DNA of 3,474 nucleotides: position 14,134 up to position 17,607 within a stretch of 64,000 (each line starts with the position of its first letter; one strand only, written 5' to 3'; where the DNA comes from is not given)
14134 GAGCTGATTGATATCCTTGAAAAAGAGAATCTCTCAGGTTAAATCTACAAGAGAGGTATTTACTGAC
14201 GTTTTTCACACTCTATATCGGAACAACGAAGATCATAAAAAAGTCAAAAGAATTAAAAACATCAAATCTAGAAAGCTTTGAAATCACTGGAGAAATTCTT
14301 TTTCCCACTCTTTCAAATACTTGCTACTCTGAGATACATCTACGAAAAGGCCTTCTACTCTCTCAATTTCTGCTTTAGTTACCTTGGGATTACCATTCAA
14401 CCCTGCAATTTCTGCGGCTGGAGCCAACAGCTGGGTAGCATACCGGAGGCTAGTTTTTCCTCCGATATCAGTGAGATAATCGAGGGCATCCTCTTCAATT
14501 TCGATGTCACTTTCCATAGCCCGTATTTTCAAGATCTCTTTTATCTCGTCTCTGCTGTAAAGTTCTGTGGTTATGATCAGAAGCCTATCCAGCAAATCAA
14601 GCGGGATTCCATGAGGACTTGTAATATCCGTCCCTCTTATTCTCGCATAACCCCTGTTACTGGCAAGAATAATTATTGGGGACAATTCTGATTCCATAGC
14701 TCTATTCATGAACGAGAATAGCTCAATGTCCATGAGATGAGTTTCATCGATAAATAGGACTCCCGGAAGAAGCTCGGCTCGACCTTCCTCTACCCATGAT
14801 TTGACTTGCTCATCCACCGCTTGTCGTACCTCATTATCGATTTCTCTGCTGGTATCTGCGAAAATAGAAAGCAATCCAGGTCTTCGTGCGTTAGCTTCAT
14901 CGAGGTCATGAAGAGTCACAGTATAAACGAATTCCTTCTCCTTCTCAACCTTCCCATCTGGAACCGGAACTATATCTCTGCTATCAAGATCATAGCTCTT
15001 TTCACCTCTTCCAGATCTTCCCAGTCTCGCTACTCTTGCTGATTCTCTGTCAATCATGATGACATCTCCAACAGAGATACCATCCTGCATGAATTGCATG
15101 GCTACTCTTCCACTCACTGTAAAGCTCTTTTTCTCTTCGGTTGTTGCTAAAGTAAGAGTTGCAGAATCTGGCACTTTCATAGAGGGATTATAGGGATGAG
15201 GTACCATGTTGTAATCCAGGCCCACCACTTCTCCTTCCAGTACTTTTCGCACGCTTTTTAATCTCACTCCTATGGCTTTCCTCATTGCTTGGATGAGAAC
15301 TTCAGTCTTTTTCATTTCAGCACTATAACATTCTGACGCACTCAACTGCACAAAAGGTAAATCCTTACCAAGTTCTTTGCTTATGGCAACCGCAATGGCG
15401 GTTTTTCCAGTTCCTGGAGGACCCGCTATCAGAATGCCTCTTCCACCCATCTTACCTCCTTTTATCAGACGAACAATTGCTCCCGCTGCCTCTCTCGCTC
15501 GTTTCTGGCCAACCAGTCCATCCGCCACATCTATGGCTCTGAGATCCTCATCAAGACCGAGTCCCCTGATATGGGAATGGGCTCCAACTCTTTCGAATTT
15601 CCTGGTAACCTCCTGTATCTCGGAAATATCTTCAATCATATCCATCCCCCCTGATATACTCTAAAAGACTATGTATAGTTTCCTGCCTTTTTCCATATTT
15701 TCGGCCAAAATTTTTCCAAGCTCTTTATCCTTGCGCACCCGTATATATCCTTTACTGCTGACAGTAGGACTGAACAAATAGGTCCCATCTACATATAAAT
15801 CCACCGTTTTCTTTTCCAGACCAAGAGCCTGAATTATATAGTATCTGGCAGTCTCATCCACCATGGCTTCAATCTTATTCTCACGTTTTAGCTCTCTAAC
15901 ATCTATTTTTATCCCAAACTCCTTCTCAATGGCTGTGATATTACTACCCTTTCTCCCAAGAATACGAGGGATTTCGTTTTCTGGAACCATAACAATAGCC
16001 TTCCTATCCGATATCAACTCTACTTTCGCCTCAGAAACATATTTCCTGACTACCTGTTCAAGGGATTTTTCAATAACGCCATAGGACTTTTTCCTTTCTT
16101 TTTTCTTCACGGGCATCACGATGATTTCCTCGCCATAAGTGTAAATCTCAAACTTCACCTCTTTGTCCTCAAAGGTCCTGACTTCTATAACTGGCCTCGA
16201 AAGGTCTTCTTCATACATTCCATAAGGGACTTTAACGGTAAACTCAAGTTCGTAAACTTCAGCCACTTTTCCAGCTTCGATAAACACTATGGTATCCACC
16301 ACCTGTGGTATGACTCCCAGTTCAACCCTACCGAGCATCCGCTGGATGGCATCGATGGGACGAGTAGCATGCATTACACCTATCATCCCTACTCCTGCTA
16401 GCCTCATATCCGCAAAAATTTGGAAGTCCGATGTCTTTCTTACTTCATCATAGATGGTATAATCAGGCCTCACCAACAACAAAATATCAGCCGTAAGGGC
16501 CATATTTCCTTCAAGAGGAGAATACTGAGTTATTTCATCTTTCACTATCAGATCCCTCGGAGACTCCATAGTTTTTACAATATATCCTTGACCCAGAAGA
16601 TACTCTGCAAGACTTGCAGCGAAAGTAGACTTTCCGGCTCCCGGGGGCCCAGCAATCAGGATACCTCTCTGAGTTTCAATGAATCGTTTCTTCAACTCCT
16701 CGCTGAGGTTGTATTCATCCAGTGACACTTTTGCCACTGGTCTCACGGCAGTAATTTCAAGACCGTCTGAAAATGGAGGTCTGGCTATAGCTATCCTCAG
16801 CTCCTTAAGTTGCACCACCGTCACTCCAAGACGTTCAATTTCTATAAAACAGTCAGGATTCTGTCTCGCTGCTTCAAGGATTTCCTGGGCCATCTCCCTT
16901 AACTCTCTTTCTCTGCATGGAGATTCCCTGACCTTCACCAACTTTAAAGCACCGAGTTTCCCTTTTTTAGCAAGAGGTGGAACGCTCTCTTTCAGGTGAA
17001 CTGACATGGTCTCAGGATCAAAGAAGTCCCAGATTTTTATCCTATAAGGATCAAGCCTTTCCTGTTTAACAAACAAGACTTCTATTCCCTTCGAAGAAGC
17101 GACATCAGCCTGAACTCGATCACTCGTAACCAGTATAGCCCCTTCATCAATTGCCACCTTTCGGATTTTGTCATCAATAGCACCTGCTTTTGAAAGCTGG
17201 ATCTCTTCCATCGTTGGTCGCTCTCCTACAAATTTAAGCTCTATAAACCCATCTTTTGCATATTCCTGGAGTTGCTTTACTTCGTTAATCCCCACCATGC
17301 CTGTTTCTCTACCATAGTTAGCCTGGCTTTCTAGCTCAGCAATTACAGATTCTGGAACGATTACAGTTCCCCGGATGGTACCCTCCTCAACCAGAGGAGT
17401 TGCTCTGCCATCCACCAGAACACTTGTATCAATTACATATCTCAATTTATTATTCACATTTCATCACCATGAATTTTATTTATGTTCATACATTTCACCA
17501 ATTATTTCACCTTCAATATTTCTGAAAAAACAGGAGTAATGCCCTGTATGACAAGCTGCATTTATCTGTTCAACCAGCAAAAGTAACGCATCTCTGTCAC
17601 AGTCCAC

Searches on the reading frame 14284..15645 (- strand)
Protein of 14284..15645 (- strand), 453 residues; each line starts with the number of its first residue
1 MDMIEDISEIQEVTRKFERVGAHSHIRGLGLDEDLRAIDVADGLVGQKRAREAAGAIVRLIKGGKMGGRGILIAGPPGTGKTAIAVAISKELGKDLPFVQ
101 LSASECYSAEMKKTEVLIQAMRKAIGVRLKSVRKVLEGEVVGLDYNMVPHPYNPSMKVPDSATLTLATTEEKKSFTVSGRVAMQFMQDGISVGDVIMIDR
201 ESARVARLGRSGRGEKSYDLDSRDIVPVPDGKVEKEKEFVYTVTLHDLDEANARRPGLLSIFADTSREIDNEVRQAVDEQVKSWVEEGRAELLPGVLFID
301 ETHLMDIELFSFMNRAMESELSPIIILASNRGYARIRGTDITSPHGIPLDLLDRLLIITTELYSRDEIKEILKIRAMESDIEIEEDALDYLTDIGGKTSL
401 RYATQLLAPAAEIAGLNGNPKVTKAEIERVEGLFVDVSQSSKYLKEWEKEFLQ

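Call 61: search_protein_families(library=pfam, proteins=[window:14284-15645:-], max_evalue=0.00001)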
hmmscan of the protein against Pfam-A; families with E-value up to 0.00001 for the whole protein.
window:14284-15645:- (453 aa): 5 families
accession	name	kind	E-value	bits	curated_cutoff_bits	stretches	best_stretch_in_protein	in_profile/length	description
PF06068.19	TIP49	-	6.8e-150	499.5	23.8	1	19-365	1-346/347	TIP49 P-loop domain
PF17856.7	TIP49_C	-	1.1e-22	80.4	24.5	1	371-436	1-66/66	TIP49 AAA-lid domain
PF00004.35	AAA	-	1.1e-11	45.7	21.2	1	71-123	1-51/131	ATPase family associated with various cellular activities (AAA)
PF05496.18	RuvB_N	-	1.1e-06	29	27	0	43-96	8-61/159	Holliday junction DNA helicase RuvB P-loop domain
PF13401.12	AAA_22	-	3.7e-06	27.7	27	0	69-131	6-64/130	AAA domain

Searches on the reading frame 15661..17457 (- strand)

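Call 61: search_protein_families(library=pfam, proteins=[window:15661-17457:-], max_evalue=0.00001)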
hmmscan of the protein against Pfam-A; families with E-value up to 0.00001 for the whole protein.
window:15661-17457:- (598 aa): 4 families
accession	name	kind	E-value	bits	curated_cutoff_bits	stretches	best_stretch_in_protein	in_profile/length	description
PF01850.27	PIN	-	1.3e-08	35.9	23.6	1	7-120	1-118/120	PIN domain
PF00013.35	KH_1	-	2.5e-07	30.8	21.5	1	488-522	3-37/66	KH domain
PF20720.3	nSTAND3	-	2.2e-06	27.9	27.2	1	258-303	12-57/155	Novel STAND NTPase 3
PF00437.27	T2SSE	-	2.6e-06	26.8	24.9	1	244-375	119-256/370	Type II/IV secretion system protein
